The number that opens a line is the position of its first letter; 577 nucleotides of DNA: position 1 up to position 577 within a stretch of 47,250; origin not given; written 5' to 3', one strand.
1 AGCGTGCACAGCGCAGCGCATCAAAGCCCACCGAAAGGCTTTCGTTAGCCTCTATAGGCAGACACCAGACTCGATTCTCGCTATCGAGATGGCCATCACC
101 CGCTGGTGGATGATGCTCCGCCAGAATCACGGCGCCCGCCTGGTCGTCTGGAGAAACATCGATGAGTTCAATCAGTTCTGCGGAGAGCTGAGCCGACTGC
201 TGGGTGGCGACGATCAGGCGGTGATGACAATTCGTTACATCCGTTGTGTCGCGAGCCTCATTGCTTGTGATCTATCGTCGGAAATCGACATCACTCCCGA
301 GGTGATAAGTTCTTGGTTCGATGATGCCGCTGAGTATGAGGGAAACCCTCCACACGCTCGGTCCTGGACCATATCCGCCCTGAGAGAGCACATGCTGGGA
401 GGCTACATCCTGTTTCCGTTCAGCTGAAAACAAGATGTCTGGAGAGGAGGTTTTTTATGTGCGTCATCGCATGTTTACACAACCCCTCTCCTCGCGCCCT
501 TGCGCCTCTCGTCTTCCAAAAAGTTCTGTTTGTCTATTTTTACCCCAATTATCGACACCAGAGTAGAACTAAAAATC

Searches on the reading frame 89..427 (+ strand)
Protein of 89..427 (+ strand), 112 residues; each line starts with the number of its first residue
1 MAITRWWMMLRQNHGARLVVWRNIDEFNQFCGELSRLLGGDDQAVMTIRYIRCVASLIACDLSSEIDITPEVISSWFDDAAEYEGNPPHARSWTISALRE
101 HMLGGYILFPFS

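Call 11: search_protein_families(library=ncbifam, proteins=[window:89-427:+])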
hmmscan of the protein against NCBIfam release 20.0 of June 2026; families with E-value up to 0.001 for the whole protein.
window:89-427:+ (112 aa): 0 families

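Call 34: find_encoding_contigs(protein=window:89-427:+, flank=10000, max_places=6)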
Protein window:89-427:+ (112 aa): no gene with exactly this product is on record in the collection.
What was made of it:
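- Tried and rejected: The look-up for the first window gene failed (call 34).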
